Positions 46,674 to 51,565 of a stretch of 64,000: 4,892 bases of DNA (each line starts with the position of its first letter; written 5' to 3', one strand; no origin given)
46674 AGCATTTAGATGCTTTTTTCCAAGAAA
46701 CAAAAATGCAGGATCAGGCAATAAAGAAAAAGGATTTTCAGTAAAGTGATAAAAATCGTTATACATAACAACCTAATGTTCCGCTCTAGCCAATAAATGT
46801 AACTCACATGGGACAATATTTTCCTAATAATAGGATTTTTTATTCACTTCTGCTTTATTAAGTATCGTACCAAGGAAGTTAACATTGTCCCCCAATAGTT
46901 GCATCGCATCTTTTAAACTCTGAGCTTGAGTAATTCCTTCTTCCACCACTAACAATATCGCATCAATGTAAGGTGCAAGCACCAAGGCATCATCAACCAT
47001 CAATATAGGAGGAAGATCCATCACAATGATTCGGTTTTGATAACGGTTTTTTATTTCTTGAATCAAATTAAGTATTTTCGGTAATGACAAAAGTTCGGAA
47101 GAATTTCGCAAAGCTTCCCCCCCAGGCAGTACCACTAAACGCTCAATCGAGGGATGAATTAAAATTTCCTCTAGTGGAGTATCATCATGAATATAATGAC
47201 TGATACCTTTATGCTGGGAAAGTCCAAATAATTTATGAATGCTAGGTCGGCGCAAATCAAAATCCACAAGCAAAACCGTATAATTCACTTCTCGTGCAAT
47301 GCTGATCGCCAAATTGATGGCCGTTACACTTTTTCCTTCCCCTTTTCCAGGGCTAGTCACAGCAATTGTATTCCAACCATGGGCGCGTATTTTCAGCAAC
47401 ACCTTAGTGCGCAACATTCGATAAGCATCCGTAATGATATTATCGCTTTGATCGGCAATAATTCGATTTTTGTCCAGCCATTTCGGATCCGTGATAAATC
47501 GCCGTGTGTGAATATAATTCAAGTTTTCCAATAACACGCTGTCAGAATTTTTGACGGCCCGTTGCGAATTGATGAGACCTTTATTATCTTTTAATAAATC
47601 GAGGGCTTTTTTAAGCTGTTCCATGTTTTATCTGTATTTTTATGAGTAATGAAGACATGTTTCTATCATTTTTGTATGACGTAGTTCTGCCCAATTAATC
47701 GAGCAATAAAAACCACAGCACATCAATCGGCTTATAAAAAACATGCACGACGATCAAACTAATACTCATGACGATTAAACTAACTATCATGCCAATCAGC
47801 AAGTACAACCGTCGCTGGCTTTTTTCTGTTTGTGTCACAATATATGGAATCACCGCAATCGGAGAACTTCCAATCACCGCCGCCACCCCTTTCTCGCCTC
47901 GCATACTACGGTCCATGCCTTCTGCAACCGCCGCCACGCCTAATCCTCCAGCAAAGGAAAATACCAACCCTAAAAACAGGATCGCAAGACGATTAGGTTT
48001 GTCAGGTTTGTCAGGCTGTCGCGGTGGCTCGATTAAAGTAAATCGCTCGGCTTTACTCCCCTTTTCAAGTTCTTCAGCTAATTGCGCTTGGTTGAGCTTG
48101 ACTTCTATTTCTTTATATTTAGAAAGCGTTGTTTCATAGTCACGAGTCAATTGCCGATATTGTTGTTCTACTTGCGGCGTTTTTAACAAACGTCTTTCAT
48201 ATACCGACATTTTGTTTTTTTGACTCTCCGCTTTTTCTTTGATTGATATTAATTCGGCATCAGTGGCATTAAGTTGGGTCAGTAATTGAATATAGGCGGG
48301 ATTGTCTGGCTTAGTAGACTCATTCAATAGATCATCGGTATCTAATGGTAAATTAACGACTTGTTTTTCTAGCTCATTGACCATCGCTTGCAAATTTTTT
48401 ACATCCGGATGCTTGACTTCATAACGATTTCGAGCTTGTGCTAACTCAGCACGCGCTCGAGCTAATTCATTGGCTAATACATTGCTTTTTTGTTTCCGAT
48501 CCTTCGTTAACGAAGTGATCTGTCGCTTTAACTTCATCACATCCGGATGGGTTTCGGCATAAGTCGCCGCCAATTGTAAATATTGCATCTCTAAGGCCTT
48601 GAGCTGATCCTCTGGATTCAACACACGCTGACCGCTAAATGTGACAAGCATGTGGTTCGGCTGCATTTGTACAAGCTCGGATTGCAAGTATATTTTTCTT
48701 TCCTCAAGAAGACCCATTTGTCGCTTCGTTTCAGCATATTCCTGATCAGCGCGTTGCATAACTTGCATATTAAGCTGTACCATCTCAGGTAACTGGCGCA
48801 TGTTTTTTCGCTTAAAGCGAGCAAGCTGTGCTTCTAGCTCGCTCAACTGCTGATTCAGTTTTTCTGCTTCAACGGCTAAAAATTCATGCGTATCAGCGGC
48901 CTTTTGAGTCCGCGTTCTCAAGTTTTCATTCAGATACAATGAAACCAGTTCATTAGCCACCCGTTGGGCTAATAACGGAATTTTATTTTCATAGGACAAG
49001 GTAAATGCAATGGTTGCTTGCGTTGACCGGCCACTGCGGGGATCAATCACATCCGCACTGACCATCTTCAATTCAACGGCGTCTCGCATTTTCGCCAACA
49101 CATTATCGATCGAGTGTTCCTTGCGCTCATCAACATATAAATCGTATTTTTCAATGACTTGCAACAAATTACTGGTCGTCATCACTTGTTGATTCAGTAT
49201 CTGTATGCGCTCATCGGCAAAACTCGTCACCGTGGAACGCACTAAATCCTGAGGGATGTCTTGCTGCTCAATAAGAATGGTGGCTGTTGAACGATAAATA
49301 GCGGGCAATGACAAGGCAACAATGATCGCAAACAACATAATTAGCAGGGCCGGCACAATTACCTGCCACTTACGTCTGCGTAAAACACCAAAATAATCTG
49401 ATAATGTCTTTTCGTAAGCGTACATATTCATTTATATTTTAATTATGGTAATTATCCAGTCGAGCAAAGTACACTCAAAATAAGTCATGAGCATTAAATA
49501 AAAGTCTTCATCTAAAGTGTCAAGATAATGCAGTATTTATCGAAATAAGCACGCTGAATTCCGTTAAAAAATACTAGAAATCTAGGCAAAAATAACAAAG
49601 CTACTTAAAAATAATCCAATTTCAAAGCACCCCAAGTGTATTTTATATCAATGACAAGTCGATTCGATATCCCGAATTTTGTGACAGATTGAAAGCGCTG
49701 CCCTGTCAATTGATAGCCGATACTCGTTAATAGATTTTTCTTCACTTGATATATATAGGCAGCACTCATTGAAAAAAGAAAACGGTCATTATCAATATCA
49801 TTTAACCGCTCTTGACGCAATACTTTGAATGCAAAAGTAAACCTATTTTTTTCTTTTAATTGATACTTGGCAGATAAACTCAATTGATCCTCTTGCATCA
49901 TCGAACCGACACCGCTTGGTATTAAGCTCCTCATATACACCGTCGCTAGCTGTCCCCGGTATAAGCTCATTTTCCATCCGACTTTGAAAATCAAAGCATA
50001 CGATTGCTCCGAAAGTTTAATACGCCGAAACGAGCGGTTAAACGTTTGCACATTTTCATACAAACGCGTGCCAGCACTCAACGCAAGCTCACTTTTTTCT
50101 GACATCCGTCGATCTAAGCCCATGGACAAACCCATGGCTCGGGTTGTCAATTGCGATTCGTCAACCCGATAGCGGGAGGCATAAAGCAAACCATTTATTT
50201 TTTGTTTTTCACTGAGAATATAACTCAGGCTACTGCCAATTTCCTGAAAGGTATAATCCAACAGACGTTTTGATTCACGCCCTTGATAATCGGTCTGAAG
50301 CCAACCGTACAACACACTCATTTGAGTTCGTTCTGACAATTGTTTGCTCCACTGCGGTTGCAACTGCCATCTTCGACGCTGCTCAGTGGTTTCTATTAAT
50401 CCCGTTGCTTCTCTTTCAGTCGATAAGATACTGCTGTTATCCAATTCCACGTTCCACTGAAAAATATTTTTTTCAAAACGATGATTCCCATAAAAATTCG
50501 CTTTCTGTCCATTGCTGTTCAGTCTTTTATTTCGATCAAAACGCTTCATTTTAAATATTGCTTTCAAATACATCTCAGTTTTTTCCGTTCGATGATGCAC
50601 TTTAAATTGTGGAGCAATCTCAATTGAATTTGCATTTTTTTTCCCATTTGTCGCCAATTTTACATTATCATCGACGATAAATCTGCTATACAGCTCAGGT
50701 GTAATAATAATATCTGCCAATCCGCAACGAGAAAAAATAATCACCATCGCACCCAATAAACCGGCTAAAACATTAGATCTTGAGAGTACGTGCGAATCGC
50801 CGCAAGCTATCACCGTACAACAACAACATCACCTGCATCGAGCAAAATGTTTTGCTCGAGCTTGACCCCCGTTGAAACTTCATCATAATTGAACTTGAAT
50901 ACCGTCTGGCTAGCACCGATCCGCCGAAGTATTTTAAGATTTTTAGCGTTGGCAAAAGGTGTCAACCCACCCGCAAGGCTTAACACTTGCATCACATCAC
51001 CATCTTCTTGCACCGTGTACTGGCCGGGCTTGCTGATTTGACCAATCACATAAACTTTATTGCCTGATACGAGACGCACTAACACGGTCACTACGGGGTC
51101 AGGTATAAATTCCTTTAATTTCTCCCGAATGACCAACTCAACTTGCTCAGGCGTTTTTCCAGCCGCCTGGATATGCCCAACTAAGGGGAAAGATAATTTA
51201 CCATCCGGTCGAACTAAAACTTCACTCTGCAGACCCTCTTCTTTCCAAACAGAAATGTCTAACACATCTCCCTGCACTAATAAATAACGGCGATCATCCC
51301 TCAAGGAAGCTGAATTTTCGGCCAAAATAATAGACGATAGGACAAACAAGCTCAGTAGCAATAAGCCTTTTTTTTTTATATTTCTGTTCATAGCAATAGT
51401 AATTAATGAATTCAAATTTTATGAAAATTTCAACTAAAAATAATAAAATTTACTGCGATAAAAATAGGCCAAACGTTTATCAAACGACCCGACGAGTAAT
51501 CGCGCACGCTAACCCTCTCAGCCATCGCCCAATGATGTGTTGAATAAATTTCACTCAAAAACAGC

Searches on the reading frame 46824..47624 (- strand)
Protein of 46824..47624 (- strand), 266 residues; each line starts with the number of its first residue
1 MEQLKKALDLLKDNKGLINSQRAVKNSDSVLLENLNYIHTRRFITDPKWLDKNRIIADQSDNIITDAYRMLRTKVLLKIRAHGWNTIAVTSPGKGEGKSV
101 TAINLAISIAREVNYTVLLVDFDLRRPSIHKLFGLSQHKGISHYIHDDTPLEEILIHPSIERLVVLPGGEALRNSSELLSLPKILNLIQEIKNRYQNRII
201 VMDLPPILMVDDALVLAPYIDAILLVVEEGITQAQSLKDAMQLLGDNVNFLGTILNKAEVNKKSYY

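Call 75: search_protein_families(library=pfam, proteins=[window:46824-47624:-], max_evalue=0.00001)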
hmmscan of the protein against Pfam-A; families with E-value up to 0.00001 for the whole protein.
window:46824-47624:- (266 aa): 3 families
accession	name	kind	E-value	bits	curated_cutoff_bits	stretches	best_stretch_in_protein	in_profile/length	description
PF13614.12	AAA_31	-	2.6e-10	41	27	1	86-217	3-140/177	AAA domain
PF01656.29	CbiA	-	9.1e-09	35.8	25.4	1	87-261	1-116/125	CobQ/CobB/MinD/ParA nucleotide binding domain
PF10609.15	ParA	-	1.3e-07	31.7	27.1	1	85-143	4-61/246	NUBPL iron-transfer P-loop NTPase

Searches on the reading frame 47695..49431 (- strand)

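Call 75: search_protein_families(library=pfam, proteins=[window:47695-49431:-], max_evalue=0.00001)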
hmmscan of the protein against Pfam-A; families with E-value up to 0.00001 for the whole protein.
window:47695-49431:- (578 aa): 1 family
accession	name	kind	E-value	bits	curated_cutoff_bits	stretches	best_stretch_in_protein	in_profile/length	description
PF02706.20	Wzz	-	1.3e-07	32.3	25.5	1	10-82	5-81/91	Chain length determinant protein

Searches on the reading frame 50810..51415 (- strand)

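Call 75: search_protein_families(library=pfam, proteins=[window:50810-51415:-], max_evalue=0.00001)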
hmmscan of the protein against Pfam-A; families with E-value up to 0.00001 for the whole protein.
window:50810-51415:- (201 aa): 3 families
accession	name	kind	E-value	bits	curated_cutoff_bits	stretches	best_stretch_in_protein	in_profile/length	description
PF02563.21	Poly_export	-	1.6e-23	83.1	28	1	41-113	4-76/77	Polysaccharide biosynthesis/export protein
PF22461.2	SLBB_2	-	4e-10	40.1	27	1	120-200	2-79/79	SLBB domain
PF10531.15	SLBB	-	5.8e-09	36.1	27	1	120-169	1-50/55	SLBB domain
